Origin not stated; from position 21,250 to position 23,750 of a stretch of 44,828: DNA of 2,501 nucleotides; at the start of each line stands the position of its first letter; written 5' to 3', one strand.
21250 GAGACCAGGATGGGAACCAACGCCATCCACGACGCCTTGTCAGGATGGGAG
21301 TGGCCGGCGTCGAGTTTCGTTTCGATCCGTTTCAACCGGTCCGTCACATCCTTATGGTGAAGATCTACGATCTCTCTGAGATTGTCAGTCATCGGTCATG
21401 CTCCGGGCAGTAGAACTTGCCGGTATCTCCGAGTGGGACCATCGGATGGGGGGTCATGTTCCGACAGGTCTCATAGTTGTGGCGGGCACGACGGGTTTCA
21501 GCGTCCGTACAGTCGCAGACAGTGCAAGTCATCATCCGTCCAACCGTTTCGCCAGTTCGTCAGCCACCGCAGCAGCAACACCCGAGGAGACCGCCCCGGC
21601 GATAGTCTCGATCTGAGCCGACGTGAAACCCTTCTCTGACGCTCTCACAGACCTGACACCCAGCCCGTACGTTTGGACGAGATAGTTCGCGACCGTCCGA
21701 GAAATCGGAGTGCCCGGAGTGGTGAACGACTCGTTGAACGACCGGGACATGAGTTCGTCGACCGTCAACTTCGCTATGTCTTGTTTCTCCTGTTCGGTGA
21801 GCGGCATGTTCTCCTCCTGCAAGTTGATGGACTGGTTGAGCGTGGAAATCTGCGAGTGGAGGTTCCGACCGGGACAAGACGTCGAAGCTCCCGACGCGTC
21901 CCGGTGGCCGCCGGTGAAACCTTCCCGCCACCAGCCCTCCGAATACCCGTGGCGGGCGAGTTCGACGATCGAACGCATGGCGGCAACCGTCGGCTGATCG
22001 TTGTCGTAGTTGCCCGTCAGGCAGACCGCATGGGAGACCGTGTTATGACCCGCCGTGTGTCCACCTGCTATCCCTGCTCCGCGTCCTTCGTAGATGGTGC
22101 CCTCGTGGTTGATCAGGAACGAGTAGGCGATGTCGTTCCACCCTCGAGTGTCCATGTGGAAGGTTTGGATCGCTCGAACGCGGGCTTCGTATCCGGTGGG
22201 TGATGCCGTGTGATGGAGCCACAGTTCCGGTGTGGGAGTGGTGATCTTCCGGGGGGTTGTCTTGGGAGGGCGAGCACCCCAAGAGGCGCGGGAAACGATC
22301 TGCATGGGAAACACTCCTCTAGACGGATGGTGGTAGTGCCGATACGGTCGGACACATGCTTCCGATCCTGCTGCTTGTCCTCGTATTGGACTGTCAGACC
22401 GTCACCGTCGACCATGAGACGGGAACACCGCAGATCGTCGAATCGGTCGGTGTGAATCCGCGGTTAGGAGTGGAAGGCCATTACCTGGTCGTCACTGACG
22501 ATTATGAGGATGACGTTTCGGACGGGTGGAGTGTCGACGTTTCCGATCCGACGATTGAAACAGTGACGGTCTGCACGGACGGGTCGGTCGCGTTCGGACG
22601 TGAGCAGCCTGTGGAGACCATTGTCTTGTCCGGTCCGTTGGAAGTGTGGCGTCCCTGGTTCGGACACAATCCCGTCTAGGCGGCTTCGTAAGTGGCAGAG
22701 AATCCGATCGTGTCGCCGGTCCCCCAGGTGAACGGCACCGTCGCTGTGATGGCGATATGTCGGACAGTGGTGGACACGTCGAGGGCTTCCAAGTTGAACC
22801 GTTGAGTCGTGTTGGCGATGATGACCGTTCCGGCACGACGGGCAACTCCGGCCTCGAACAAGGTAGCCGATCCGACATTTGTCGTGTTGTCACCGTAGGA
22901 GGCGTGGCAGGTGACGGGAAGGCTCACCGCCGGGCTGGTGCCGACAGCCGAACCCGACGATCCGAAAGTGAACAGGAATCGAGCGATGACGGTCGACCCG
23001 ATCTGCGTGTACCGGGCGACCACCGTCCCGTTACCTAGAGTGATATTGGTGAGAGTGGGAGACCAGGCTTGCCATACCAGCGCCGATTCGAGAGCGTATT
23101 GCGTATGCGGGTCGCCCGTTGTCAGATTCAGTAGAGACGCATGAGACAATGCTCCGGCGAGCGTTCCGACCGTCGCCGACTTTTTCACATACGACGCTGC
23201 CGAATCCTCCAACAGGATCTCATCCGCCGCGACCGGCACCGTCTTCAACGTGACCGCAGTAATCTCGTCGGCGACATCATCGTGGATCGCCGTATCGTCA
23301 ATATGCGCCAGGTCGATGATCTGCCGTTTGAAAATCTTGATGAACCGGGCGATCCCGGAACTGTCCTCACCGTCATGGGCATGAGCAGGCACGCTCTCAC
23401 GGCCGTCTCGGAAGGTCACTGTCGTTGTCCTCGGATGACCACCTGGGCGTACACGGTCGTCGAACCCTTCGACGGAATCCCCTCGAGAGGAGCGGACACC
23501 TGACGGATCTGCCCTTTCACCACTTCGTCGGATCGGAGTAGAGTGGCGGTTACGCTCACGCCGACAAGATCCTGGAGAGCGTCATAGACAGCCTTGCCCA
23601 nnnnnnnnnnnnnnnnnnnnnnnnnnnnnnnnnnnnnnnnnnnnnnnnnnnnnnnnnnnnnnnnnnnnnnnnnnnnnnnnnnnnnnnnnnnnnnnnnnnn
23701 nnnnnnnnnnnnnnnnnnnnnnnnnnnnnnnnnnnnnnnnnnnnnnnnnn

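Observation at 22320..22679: Leaderless plus-strand ORF embedded antisense in the late operon, convergent on the fibre gene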

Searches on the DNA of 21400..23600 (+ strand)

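Call 5: search_dna_similar(query=window:21400-23600:+, collection=phages, mode=near, max_rows=30)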
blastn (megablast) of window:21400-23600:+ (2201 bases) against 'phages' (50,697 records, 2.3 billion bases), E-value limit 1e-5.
No match.

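Call 67: search_rna_families(source=window, start=22100, end=22900, threshold=evalue, max_evalue=1)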
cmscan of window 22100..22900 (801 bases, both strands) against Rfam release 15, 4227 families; matches with E-value up to 1: 0.
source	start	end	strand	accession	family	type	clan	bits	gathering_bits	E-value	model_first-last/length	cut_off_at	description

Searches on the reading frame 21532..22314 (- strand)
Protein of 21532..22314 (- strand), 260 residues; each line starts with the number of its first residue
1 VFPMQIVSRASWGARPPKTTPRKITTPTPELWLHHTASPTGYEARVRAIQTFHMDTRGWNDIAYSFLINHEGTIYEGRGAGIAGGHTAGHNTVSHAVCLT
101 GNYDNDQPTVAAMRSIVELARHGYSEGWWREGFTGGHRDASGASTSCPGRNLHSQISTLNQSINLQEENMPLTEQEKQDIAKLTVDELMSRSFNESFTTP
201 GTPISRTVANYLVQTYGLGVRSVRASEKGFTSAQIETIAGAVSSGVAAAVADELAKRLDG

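Call 7: search_protein_families(library=pfam, proteins=[window:21532-22314:-], max_evalue=0.01)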
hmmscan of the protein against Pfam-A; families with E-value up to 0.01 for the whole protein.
window:21532-22314:- (260 aa): 1 family
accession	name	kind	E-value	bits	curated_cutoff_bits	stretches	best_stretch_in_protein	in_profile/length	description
PF01510.30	Amidase_2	-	1.9e-12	48.1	26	1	31-150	8-131/131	N-acetylmuramoyl-L-alanine amidase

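Call 8: search_protein_families(library=phrogs, proteins=[window:21532-22314:-], max_evalue=0.01)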
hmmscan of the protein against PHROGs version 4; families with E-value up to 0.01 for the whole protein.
window:21532-22314:- (260 aa): 4 families
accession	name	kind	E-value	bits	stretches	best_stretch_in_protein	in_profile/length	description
phrog_1493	-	lysis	1.2e-31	111.3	1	3-201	9-182/394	endolysin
phrog_822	-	lysis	5e-23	83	1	23-176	19-173/215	amidase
phrog_35436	-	lysis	2.4e-12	47.7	1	44-163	33-147/266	amidase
phrog_23582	-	unknown function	0.0091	16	0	135-184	500-548/565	-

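Call 42: search_dna_similar(query=window:21532-22314:-, collection=phages, mode=protein, max_rows=25)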
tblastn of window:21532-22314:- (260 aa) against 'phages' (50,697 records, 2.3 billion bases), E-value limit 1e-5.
Records with a match: 50; places in all: 50; records where one place covers at least 80% of the query: 0.
Best place of each record, by identity: <60% 50.
By first word of the organism name: Streptomyces 42; Bacillus 3; Bacteriophage 2; Microcystis 1; Pectobacterium 1; Exiguobacterium 1.
By host as written in the record: Streptomyces griseus ATCC 10137 20; Streptomyces xanthochromogenes NRRL B-5410 7; Streptomyces venezuelae ATCC 10712 5; Streptomyces coelicolor 4; Streptomyces lividans JI 1326 2; - 2; Bacillus thuringiensis 4B1 2; Microcystis aeruginosa 1; and 7 more.
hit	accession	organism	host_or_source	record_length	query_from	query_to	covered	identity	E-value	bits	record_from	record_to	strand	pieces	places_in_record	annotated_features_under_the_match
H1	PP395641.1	Microcystis phage Mae-JY09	Microcystis aeruginosa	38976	31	173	55%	41.1%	1e-11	70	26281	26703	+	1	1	hypothetical protein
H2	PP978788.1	Streptomyces phage GirlDinner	Streptomyces baarnensis NRRL B-2842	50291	4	177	67%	31.0%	2e-7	57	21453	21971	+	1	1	26: endolysin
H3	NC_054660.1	Streptomyces phage Janus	Streptomyces xanthochromogenes NRRL ...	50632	4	177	67%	31.0%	2e-7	57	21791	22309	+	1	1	27: endolysin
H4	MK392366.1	Streptomyces phage Janus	Streptomyces xanthochromogenes NRRL ...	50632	4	177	67%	31.0%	2e-7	57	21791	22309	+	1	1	27: endolysin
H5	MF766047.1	Streptomyces phage SqueakyClean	Streptomyces xanthochromogenes NRRL ...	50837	4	177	67%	30.4%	3e-7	57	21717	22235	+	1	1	endolysin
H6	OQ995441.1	Streptomyces phage Marav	Streptomyces bicolor NRRL B-3897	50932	4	177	67%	29.8%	8e-6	52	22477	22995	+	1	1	29: endolysin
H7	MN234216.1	Streptomyces phage Gilgamesh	Streptomyces lividans JI 1326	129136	1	185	71%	27.9%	2e-6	54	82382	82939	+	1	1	88: lysin A, N-acetylmuramoyl-L-alanine amidase domain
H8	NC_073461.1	Streptomyces phage Gilgamesh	Streptomyces lividans JI 1326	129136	1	185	71%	27.9%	2e-6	54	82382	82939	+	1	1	88: lysin A, N-acetylmuramoyl-L-alanine amidase domain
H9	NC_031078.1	Streptomyces phage Nanodon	Streptomyces griseus ATCC 10137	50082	4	156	59%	32.5%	3e-7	57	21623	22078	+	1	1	endolysin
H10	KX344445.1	Streptomyces phage Nanodon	Streptomyces griseus ATCC 10137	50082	4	156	59%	32.5%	3e-7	57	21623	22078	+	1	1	endolysin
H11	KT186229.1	Streptomyces phage Verse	Streptomyces venezuelae ATCC 10712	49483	1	157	60%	31.3%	8e-9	62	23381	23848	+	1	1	endolysin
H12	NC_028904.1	Streptomyces phage Amela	Streptomyces venezuelae ATCC 10712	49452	1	157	60%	31.3%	8e-9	62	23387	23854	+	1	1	endolysin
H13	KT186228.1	Streptomyces phage Amela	Streptomyces venezuelae ATCC 10712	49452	1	157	60%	31.3%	8e-9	62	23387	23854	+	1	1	endolysin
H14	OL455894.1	Streptomyces phage Unstoppable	Streptomyces griseus ATCC 10137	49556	4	158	60%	31.5%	1e-7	58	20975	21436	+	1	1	26: endolysin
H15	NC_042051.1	Streptomyces phage Aaronocolus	Streptomyces griseus ATCC 10137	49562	4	158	60%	31.5%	1e-7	58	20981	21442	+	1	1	endolysin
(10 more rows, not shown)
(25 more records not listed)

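Call 81: find_homologous_proteins(query=window:21532-22305:-, max_evalue=1e-20)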
Query window:21532-22305:- (257 aa): 323 proteins with E <= 1e-20 among 2427 candidates; the best 120 are listed.
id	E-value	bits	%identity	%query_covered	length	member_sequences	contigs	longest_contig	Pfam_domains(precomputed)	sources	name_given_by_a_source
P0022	7.8e-133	459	100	81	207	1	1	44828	PF01510.31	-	-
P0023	4.5e-124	431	93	81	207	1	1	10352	PF01510.31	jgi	jgi:hypothetical protein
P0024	1.6e-91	324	63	88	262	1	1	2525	PF01510.31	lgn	-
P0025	3.3e-88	313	59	99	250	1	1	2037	PF01510.31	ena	-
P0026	2.3e-86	307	97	58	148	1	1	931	-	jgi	jgi:hypothetical protein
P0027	2.6e-79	284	71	68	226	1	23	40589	PF01510.31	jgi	jgi:hypothetical protein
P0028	7.0e-78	279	65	71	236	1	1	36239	PF01510.31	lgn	-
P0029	2.4e-77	278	64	71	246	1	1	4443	PF01510.31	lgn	-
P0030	4.1e-76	274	64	71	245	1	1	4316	PF01510.31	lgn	-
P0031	6.8e-75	270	52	99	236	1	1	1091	PF01510.31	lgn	-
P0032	1.1e-73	266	52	99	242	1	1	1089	PF01510.31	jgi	-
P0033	1.8e-73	265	51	99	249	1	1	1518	PF01510.31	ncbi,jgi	-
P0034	4.9e-72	260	54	82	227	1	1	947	PF01510.31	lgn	-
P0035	5.7e-70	253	64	81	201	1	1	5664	PF01510.31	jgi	jgi:hypothetical protein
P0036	3.1e-68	248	47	99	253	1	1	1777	PF01510.31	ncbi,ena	-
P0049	3.6e-62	228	85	46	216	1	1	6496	PF01510.31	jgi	jgi:hypothetical protein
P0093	2.1e-54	202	75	44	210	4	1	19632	PF01510.31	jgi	jgi:hypothetical protein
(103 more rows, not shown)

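Call 82: find_encoding_contigs(protein=P0023, flank=10000, max_places=2)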
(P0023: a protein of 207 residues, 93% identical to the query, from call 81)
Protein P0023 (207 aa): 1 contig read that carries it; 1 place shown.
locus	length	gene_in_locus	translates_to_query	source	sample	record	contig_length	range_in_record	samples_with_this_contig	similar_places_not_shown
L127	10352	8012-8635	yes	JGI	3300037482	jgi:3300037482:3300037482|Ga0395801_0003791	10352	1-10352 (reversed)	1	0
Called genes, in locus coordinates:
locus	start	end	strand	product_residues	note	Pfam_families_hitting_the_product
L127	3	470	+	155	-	?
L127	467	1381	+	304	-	-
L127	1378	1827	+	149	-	-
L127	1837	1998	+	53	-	-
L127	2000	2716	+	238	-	-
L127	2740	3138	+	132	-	-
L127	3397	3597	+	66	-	-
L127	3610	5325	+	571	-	-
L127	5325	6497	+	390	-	-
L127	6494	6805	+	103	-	-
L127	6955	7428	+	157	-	-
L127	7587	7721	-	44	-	PF22513:FitA-like_RHH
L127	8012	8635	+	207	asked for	PF01510:Amidase_2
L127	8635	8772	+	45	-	-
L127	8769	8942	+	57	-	-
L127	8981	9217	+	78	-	-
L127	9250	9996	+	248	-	PF10108:DNA_pol_B_exo2 (faint), PF13482:RNase_H_2, PF00929:RNase_T (weak), PF01612:DNA_pol_A_exo1 (weak)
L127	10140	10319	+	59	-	-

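Call 83: find_encoding_contigs(protein=P0049, flank=7000, max_places=2)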
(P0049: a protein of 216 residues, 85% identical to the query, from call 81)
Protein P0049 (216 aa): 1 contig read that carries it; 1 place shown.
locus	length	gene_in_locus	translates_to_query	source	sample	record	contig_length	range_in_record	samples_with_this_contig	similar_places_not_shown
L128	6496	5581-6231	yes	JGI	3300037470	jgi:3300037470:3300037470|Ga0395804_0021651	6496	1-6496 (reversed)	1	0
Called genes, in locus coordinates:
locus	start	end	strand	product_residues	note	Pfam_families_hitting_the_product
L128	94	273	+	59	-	-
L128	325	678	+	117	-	-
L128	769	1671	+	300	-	-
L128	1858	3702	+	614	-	-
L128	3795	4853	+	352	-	-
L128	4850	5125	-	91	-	-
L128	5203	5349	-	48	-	PF20605:Antitox_RHH (weak)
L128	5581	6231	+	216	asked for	PF01510:Amidase_2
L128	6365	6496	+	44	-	?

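Call 89: find_encoding_contigs(protein=P0027, flank=5000, max_places=4)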
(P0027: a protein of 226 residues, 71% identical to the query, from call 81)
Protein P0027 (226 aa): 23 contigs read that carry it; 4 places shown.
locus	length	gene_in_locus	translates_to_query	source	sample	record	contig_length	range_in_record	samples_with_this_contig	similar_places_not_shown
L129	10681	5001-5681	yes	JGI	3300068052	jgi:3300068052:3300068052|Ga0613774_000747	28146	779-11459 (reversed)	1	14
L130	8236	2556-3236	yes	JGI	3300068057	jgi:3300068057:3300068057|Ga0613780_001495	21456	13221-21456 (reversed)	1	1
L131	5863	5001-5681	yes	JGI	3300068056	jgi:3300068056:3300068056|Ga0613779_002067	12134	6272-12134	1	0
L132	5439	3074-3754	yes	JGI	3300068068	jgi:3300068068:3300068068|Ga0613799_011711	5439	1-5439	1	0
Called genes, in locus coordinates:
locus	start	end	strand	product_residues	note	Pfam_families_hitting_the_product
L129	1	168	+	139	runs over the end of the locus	-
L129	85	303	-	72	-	-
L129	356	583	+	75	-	-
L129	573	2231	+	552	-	-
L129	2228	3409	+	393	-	-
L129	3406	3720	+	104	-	-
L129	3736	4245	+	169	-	-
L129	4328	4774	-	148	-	-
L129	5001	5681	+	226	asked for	PF01510:Amidase_2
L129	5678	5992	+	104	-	-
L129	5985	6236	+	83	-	-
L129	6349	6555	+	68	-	-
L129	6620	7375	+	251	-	PF10108:DNA_pol_B_exo2 (faint), PF13482:RNase_H_2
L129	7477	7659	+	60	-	-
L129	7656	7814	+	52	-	-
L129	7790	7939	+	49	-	-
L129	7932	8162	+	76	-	-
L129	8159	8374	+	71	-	-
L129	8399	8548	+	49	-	-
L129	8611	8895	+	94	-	-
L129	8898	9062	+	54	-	-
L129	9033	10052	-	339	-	PF00589:Phage_integrase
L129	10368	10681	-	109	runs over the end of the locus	PF12844:HTH_19 (weak), PF13560:HTH_31, PF01381:HTH_3 (weak)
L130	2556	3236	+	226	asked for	PF01510:Amidase_2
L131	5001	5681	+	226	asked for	PF01510:Amidase_2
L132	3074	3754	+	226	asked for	PF01510:Amidase_2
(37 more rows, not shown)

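Call 90: find_encoding_contigs(protein=P0093, flank=5000, max_places=3)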
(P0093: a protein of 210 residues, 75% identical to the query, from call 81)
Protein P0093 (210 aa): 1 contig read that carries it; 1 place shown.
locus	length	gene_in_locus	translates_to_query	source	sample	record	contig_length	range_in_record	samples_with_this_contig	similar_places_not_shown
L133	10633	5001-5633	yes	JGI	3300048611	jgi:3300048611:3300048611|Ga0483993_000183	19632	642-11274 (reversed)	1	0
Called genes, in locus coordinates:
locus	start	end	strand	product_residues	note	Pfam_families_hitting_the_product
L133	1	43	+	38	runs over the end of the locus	-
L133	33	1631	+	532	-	PF06791:TMP_2 (weak)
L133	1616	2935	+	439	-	-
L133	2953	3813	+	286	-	-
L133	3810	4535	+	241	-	-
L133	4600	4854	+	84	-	-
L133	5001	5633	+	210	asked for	PF01510:Amidase_2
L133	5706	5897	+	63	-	-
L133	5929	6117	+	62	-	-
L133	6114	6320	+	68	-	-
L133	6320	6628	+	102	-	-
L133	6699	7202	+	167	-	-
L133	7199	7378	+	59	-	-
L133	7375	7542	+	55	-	-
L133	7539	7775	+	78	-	-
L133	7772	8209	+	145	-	-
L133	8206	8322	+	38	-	-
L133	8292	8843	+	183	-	-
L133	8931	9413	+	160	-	-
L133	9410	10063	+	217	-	-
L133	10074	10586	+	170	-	-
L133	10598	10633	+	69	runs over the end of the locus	-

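Call 91: find_encoding_contigs(protein=P0028, flank=5000, max_places=3)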
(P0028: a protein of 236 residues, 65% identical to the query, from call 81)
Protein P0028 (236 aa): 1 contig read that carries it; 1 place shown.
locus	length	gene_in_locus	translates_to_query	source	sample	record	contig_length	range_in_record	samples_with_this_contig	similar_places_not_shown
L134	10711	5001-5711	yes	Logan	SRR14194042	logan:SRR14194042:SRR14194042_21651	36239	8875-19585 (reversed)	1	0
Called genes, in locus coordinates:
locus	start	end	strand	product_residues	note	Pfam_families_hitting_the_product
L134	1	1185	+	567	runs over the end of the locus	-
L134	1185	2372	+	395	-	-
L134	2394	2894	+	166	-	-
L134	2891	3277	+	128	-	-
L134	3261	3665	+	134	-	-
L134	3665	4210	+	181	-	-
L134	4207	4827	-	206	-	PF11350:DUF3152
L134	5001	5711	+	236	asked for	PF01510:Amidase_2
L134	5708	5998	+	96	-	-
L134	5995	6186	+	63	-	-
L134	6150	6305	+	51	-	-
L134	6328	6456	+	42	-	-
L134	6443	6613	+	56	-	-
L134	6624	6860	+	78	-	-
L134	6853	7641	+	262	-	PF13482:RNase_H_2, PF00929:RNase_T (weak)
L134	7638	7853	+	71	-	-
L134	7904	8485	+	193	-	-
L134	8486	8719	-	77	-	-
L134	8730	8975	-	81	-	-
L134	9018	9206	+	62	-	-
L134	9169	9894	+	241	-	-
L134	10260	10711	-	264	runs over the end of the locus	PF00589:Phage_integrase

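Call 112: find_related_loci(query=window:21532-22305:-, collection=viral_contigs, flank=3000)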
Query window:21532-22305:- (257 aa) in viral_contigs; peptide patterns used: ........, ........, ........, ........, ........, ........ (x = any residue, [..] = any of these).
14 stretches matched a pattern; 6 encode a relative of the query (tblastn E <= 1e-3); 6 distinct loci.
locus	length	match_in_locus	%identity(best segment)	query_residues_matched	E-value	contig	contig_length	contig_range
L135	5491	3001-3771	94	1-257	6e-169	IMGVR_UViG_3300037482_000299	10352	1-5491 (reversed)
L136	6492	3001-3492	78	1-164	2e-90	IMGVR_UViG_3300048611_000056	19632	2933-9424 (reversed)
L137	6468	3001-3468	57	1-156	2e-56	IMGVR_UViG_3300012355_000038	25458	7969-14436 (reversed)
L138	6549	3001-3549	46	3-182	2e-50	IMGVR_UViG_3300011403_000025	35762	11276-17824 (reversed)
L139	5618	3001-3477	48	1-157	4e-40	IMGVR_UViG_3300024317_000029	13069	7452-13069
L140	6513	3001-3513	34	1-170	2e-28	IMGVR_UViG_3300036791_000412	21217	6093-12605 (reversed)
